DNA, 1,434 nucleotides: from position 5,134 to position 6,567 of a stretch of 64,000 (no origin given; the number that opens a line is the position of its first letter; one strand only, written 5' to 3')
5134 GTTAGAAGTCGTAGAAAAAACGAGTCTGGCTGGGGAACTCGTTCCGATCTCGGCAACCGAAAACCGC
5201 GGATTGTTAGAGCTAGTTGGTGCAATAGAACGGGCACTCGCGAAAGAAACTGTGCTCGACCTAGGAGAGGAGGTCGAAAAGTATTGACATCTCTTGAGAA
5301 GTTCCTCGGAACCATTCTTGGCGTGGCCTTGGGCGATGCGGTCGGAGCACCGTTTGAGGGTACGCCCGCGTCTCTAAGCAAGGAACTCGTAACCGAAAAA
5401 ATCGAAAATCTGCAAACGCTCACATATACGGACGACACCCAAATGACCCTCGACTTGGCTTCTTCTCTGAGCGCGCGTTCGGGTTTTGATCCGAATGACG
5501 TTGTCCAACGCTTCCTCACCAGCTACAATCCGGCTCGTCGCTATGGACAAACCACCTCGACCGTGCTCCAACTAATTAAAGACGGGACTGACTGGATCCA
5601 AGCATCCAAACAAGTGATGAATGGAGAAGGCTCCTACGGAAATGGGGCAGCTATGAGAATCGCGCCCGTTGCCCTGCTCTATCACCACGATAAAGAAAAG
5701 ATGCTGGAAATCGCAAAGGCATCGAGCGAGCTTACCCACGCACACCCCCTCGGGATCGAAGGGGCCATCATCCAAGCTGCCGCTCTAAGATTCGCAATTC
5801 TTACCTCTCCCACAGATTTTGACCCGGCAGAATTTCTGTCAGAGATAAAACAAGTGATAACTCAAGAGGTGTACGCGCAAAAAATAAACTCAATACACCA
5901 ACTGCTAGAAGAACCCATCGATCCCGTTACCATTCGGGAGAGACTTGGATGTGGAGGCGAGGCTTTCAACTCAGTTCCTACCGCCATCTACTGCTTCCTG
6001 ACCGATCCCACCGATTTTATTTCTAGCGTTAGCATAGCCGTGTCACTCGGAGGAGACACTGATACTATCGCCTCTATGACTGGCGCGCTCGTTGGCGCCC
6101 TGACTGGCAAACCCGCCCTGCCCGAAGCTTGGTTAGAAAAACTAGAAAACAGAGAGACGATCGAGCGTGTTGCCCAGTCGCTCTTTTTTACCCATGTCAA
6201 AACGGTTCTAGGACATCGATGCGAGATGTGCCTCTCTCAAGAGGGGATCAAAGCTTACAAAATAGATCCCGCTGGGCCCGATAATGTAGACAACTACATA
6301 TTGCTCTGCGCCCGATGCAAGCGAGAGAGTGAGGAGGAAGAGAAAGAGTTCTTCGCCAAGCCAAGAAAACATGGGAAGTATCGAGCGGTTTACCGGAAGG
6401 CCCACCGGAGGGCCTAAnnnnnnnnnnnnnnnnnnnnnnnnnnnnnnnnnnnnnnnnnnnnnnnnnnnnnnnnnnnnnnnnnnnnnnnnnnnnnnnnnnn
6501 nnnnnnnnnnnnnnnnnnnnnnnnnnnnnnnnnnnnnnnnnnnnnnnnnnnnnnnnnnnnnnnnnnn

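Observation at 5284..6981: ADP-ribosylglycohydrolase fused to an inactivated HNH zinc ribbon, operonic with Tpt1/KptA: candidate nucleic-acid ADP-ribosylation writer/eraser pair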

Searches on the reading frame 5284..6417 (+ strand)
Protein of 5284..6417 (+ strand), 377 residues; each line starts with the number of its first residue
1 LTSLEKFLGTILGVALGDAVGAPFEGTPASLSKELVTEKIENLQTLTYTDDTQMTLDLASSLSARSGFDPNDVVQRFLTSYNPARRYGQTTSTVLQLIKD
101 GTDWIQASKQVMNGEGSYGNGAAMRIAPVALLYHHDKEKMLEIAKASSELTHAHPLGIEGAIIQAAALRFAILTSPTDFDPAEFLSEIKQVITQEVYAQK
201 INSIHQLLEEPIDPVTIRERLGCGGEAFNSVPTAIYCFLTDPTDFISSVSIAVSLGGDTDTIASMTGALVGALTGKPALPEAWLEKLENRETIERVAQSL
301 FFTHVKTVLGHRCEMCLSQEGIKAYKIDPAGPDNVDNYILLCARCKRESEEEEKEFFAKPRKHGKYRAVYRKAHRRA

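Call 3: search_protein_families(library=pfam, proteins=[window:5284-6417:+], max_evalue=0.1)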
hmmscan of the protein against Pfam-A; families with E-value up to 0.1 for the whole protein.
window:5284-6417:+ (377 aa): 2 families
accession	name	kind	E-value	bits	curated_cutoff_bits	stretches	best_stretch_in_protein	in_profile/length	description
PF03747.19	ADP_ribosyl_GH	-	2.5e-68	231.3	26.2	1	9-281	1-286/287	ADP-ribosylglycohydrolase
PF13441.11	Gly-zipper_YMGG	-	0.07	13.3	28.9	0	265-275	12-22/45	YMGG-like Gly-zipper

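Call 4: search_protein_families(library=ncbifam, proteins=[window:5284-6417:+], max_evalue=0.01)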
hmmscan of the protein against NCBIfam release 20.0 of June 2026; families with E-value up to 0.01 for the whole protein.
window:5284-6417:+ (377 aa): 2 families
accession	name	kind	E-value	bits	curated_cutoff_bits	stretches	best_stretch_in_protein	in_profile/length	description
NF041672.1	ADPriboarghdlase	equivalog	7e-24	84.3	490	1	3-302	66-357/361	ADP-ribosylarginine hydrolase Tri1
TIGR02662.1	dinitro_DRAG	equivalog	8.9e-24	84.2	337.05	2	7-173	5-174/287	ADP-ribosyl-[dinitrogen reductase] hydrolase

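Call 5: find_homologous_proteins(query=window:5284-6417:+, max_evalue=0.00001)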
Query window:5284-6417:+ (377 aa): 5715 proteins with E <= 0.00001 among 8000 candidates; the best 120 are listed.
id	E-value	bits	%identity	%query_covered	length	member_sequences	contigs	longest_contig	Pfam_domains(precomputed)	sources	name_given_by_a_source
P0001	1.4e-148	513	60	100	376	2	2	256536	PF03747.20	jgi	jgi:poly(ADP-ribose) glycohydrolase ARH3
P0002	2.5e-119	417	52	100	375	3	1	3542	PF03747.20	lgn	-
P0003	1.6e-117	411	52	99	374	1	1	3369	PF03747.20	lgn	-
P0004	1.5e-115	404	49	100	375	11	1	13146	PF03747.20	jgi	-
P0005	9.6e-114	399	52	98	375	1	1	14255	PF03747.20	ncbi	ncbi:MAG: ADP-ribosylglycohydrolase family protein [Candidatus Hadarchaeota archaeon]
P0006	1.2e-111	392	49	98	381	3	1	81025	PF03747.20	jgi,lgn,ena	-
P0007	6.8e-111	389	49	99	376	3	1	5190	PF03747.20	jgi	jgi:poly(ADP-ribose) glycohydrolase ARH3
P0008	2.3e-109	384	48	99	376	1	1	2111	PF03747.20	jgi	jgi:poly(ADP-ribose) glycohydrolase ARH3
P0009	1.4e-106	375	48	100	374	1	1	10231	PF03747.20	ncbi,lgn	-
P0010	3.4e-106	374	48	100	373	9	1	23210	PF03747.20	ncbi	-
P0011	3.7e-106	374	48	100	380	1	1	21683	PF03747.20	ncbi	-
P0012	3.5e-105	370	48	100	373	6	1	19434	PF03747.20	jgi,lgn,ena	jgi:poly(ADP-ribose) glycohydrolase ARH3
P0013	5.8e-105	370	49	100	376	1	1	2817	PF03747.20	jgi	jgi:poly(ADP-ribose) glycohydrolase ARH3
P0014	1.1e-104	369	38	79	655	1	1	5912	PF03747.20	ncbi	ncbi:MAG: ADP-ribosylglycohydrolase family protein [Acidimicrobiia bacterium]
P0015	3.9e-104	367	47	100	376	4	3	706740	PF03747.20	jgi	jgi:poly(ADP-ribose) glycohydrolase ARH3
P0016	6.0e-104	366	47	100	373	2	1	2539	PF03747.20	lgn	-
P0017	2.0e-103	365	45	100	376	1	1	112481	PF03747.20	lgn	-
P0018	3.4e-103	364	49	99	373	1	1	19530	PF03747.20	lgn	-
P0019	8.3e-103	363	48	100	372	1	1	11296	PF03747.20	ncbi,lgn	ncbi:MAG: ADP-ribosylglycohydrolase family protein [Candidatus Hadarchaeales archaeon]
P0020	1.3e-102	362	50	91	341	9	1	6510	PF03747.20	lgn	-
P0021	7.5e-91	323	45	100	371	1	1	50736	PF03747.20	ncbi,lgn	-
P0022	1.9e-79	286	48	79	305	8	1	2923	PF03747.20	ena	-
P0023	1.3e-75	273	48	78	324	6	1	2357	PF03747.20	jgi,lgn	-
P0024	2.3e-75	272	47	80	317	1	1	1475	PF03747.20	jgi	jgi:poly(ADP-ribose) glycohydrolase ARH3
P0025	4.2e-75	271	46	79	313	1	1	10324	PF03747.20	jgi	jgi:poly(ADP-ribose) glycohydrolase ARH3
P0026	4.3e-75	271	44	81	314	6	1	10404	PF03747.20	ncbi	-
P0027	1.0e-74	270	48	78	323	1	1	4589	PF03747.20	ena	-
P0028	2.0e-74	269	45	79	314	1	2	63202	PF03747.20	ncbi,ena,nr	ncbi:ADP-ribosylglycohydrolase family protein [Candidatus Bathyarchaeota archaeon]|nr:ADP-ribosylgly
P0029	3.2e-74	269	47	79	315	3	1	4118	PF03747.20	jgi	-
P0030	3.4e-74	268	46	80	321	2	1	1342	PF03747.20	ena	-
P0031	4.2e-74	268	48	79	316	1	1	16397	PF03747.20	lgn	-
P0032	5.0e-74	268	46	80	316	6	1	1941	PF03747.20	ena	-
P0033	6.1e-74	268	46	79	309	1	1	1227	PF03747.20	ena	-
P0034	6.6e-74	268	47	80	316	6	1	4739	PF03747.20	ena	-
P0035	6.8e-74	267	48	78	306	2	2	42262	PF03747.20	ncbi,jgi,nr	ncbi:MAG: ADP-ribosylglycohydrolase family protein [Chloroflexota bacterium]|nr:ADP-ribosylglycohydr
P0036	8.6e-74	267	47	78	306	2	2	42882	PF03747.20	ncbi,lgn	-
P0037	1.1e-73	267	47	80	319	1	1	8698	PF03747.20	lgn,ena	-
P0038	1.2e-73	267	47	79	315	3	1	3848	PF03747.20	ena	-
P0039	1.3e-73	267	48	78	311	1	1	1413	PF03747.20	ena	-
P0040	1.4e-73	266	46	80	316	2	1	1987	PF03747.20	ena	-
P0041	1.6e-73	266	47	80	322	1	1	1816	PF03747.20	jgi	jgi:poly(ADP-ribose) glycohydrolase ARH3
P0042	2.0e-73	266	48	79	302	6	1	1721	PF03747.20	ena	-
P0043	2.2e-73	266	47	79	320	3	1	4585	PF03747.20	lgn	-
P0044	2.9e-73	265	48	78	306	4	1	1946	PF03747.20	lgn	-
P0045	3.7e-73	265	47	78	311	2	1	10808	PF03747.20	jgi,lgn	-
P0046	4.3e-73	265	47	80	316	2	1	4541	PF03747.20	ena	-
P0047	7.4e-73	264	46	78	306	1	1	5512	PF03747.20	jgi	-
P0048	7.7e-73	264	44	80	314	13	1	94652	PF03747.20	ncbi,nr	ncbi:ADP-ribosylglycohydrolase family protein [Candidatus Bathyarchaeota archaeon]|nr:ADP-ribosylgly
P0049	8.5e-73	264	46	79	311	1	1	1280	PF03747.20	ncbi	-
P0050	9.0e-73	264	45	79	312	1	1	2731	PF03747.20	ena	-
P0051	1.1e-72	263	48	78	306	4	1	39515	PF03747.20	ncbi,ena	-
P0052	2.0e-72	263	47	79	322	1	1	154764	PF03747.20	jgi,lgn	jgi:poly(ADP-ribose) glycohydrolase ARH3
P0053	2.1e-72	263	43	80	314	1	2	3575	PF03747.20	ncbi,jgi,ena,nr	ncbi:hypothetical protein DRO58_05820 [Candidatus Bathyarchaeota archaeon]|nr:MAG: hypothetical prot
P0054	2.4e-72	262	46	79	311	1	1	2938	PF03747.20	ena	-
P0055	2.6e-72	262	47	79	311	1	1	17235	PF03747.20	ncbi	ncbi:MAG: ADP-ribosylglycohydrolase family protein [Desulfotomaculales bacterium]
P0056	2.7e-72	262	48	79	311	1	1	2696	PF03747.20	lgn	-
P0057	2.9e-72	262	47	79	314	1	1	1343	PF03747.20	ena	-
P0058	3.4e-72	262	46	81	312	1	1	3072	PF03747.20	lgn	-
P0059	3.4e-72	262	46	81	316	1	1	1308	PF03747.20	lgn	-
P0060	3.5e-72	262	43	80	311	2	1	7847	PF03747.20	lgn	-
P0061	3.6e-72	262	46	80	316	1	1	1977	PF03747.20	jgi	-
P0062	4.1e-72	262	47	78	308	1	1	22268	PF03747.20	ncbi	ncbi:MAG: ADP-ribosylglycohydrolase family protein [Dehalococcoidales bacterium]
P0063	4.1e-72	262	47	78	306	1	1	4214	PF03747.20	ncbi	-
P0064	5.2e-72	261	48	79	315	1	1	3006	PF03747.20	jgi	-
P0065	5.4e-72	261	47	79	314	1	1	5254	PF03747.20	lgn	-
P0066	7.1e-72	261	45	81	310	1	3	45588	PF03747.20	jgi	-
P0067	8.0e-72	261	48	79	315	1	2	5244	PF03747.20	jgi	-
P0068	8.3e-72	261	48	79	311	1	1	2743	PF03747.20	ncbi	-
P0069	8.4e-72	261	47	79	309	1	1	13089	PF03747.20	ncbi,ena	ncbi:ADP-ribosylarginine hydrolase Tri1 [subsurface metagenome]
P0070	1.2e-71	260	47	82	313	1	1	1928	PF03747.20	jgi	-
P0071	1.3e-71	260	46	79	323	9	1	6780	PF03747.20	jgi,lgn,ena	-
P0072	1.5e-71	260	46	79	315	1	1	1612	PF03747.20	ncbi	-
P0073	1.5e-71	260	45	79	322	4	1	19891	PF03747.20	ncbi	-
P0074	1.6e-71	260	45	80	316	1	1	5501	PF03747.20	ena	-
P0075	1.7e-71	260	47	78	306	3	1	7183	PF03747.20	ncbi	-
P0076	1.9e-71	259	47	82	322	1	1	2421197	PF03747.20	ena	-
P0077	2.1e-71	259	47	79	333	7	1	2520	PF03747.20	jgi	-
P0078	2.3e-71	259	45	80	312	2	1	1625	PF03747.20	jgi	-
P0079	2.3e-71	259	46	79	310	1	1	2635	PF03747.20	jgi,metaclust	metaclust:\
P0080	2.5e-71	259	46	78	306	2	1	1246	PF03747.20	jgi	jgi:poly(ADP-ribose) glycohydrolase ARH3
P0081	2.8e-71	259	45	79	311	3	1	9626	PF03747.20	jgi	-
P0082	3.1e-71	259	47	80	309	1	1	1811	PF03747.20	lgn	-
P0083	3.5e-71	259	46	78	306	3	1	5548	PF03747.20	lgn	-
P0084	3.6e-71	259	46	78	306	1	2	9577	PF03747.20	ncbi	ncbi:MAG: ADP-ribosylglycohydrolase family protein [Dehalococcoidales bacterium]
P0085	3.9e-71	258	46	78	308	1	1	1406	PF03747.20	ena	-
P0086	3.9e-71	258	46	79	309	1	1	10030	PF03747.20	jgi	-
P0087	3.9e-71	258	46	79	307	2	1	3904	PF03747.20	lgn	-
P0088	4.1e-71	258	45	81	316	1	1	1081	PF03747.20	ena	-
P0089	4.1e-71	258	45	79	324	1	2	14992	PF03747.20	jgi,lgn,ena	-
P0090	4.2e-71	258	44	89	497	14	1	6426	PF00881.30,PF03747.20,PF14512.12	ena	-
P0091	4.3e-71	258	46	81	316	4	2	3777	PF03747.20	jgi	jgi:poly(ADP-ribose) glycohydrolase ARH3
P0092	4.6e-71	258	45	81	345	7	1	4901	PF03747.20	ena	-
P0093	4.7e-71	258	45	80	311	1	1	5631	PF03747.20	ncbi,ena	-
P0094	5.3e-71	258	43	80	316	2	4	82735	PF03747.20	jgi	-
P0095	6.0e-71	258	45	79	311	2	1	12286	PF03747.20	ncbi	ncbi:MAG: ADP-ribosylglycohydrolase family protein [Dehalococcoidia bacterium]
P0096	6.2e-71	258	46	79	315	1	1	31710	PF03747.20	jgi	-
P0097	8.2e-71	257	46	79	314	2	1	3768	PF03747.20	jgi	-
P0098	8.7e-71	257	46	79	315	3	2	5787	PF03747.20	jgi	jgi:poly(ADP-ribose) glycohydrolase ARH3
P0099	9.7e-71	257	46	79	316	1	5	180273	PF03747.20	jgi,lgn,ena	jgi:poly(ADP-ribose) glycohydrolase ARH3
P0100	9.7e-71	257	46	79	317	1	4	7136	PF03747.20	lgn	-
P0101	9.8e-71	257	46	79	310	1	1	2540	PF03747.20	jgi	jgi:poly(ADP-ribose) glycohydrolase ARH3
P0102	9.9e-71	257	45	79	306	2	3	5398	PF03747.20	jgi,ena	-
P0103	1.0e-70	257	46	80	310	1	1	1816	PF03747.20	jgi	-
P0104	1.2e-70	257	46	79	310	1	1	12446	PF03747.20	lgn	-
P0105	1.2e-70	257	46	80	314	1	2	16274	PF03747.20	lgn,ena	-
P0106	1.2e-70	257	47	79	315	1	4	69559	PF03747.20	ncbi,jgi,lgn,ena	-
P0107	1.3e-70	257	46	81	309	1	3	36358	PF03747.20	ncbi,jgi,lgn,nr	ncbi:MAG: ADP-ribosylglycohydrolase family protein [Chloroflexi bacterium]|nr:ADP-ribosylglycohydrol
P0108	1.3e-70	257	47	79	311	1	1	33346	PF03747.20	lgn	-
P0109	1.3e-70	257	45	80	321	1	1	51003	PF03747.20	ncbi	ncbi:ADP-ribosylglycohydrolase family protein [Chloroflexota bacterium]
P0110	1.3e-70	257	47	78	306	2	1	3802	PF03747.20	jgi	-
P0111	1.3e-70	257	46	78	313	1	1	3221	PF03747.20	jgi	-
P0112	1.4e-70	257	45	78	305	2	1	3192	PF03747.20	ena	-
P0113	1.4e-70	257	47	79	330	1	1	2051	PF03747.20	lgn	-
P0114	1.4e-70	257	45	81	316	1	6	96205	PF03747.20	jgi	jgi:poly(ADP-ribose) glycohydrolase ARH3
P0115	1.4e-70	257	45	79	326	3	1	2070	PF03747.20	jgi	jgi:poly(ADP-ribose) glycohydrolase ARH3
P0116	1.4e-70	257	44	79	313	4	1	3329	PF03747.20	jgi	-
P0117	1.4e-70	257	46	79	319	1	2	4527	PF03747.20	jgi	jgi:poly(ADP-ribose) glycohydrolase ARH3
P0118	1.4e-70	257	45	80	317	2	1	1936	PF03747.20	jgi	jgi:poly(ADP-ribose) glycohydrolase ARH3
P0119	1.5e-70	256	46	79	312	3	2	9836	PF03747.20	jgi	-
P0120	1.5e-70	256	46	79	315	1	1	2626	PF03747.20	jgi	jgi:poly(ADP-ribose) glycohydrolase ARH3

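Call 24: find_encoding_contigs(protein=P0001, flank=6000, max_places=2)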
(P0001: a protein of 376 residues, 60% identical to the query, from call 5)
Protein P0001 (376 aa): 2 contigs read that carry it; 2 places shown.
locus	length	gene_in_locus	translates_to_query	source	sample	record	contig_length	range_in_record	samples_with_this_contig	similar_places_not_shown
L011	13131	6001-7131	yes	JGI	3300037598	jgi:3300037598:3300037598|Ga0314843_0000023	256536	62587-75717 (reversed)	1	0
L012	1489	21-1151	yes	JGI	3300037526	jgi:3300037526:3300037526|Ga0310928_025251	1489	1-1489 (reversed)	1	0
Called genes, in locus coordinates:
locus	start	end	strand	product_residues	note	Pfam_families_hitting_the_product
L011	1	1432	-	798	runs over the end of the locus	PF02463:SMC_N, PF13175:AAA_15, PF13304:AAA_21 (faint), PF13476:AAA_23, PF13555:AAA_29 (weak), PF04423:Rad50_zn_hook (weak)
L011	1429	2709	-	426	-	PF00149:Metallophos, PF12850:Metallophos_2 (faint)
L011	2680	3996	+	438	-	PF05673:DUF815 (faint), PF03215:Rad17, PF05496:RuvB_N (weak), PF13191:AAA_16 (weak), PF20720:nSTAND3 (weak), PF00004:AAA, PF21960:RCF1-5-like_lid (weak), PF22608:DNAX_ATPase_lid (weak), +1 more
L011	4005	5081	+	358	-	PF01555:N6_N4_Mtase, PF01170:UPF0020 (faint)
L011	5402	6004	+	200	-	PF03029:ATP_bind_1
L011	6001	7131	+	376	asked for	PF03747:ADP_ribosyl_GH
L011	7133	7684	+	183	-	PF01885:PTS_2-RNA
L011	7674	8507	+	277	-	PF01937:ARMT1-like_dom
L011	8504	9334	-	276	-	PF01416:PseudoU_synth_1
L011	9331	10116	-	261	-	PF04055:Radical_SAM, PF06463:Mob_synth_C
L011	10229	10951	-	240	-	PF03205:MobB, PF04060:FeS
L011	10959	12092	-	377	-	PF03453:MoeA_N, PF00994:MoCF_biosynth, PF03454:MoeA_C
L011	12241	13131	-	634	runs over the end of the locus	PF02730:AFOR_N, PF01314:AFOR_C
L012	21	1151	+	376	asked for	PF03747:ADP_ribosyl_GH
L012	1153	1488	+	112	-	?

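Call 25: find_encoding_contigs(protein=P0015, flank=6000, max_places=2)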
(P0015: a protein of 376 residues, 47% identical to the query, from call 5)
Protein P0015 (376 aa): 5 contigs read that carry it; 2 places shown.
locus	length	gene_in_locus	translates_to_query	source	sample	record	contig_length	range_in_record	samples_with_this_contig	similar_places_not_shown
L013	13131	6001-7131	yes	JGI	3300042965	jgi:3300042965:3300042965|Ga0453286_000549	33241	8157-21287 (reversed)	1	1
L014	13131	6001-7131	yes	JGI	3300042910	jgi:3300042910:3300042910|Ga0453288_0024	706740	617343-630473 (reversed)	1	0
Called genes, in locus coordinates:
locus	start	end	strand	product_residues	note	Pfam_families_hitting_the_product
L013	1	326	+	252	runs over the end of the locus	PF00702:Hydrolase, PF13344:Hydrolase_6, PF13419:HAD_2 (weak), PF13242:Hydrolase_like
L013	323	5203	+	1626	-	PF03833:PolC_DP2_N, PF24844:PolC_DP2_central, PF24846:PolC_DP2_cat, PF14528:LAGLIDADG_3, PF24846:PolC_DP2_cat, PF22912:zf-DPOE (weak)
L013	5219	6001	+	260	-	PF03029:ATP_bind_1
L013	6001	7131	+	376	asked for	PF03747:ADP_ribosyl_GH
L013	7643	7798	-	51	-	PF01402:RHH_1 (weak), PF12651:RHH_3 (weak)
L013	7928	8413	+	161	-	-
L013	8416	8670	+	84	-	-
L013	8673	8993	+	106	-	PF01645:Glu_synthase (weak)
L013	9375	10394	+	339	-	PF04894:Nre_N, PF04895:Nre_C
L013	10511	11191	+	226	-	-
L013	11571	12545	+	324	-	PF01866:Diphthamide_syn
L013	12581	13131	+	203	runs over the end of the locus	PF22625:ECR1_N_2, PF14382:ECR1_N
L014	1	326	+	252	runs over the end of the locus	PF00702:Hydrolase, PF13344:Hydrolase_6, PF13419:HAD_2 (weak), PF13242:Hydrolase_like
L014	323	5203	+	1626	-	PF03833:PolC_DP2_N, PF24844:PolC_DP2_central, PF24846:PolC_DP2_cat, PF14528:LAGLIDADG_3, PF24846:PolC_DP2_cat, PF22912:zf-DPOE (weak)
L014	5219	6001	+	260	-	PF03029:ATP_bind_1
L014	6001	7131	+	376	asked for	PF03747:ADP_ribosyl_GH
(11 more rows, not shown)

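Call 26: find_encoding_contigs(protein=P0017, flank=6000, max_places=2)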
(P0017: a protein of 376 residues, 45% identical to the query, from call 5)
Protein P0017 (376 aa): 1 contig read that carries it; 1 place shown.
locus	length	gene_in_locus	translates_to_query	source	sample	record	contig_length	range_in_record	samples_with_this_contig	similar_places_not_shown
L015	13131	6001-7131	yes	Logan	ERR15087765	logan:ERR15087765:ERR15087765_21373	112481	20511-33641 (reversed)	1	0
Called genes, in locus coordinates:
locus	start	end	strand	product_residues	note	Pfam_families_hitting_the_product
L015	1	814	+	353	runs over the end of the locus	PF00072:Response_reg, PF13426:PAS_9, PF14947:HTH_45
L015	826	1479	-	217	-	PF00989:PAS, PF13188:PAS_8 (weak), PF13426:PAS_9, PF08447:PAS_3 (faint)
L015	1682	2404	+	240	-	-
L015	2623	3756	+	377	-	PF01555:N6_N4_Mtase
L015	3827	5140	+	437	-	-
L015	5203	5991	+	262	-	PF03029:ATP_bind_1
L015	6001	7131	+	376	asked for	PF03747:ADP_ribosyl_GH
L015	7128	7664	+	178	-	PF01885:PTS_2-RNA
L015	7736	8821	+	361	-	PF03773:ArsP_1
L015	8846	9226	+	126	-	PF07883:Cupin_2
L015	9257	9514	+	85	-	PF13192:Thioredoxin_3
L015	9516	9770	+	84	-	PF13192:Thioredoxin_3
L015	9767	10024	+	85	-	PF13192:Thioredoxin_3 (weak)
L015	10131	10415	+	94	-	PF24038:DUF7347 (faint), PF01022:HTH_5, PF12840:HTH_20 (faint)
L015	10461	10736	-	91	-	PF01022:HTH_5, PF01978:TrmB (weak)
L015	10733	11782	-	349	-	PF13593:SBF_like, PF01758:SBF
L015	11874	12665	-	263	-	PF01416:PseudoU_synth_1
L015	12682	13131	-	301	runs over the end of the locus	PF04055:Radical_SAM, PF13353:Fer4_12 (weak), PF06463:Mob_synth_C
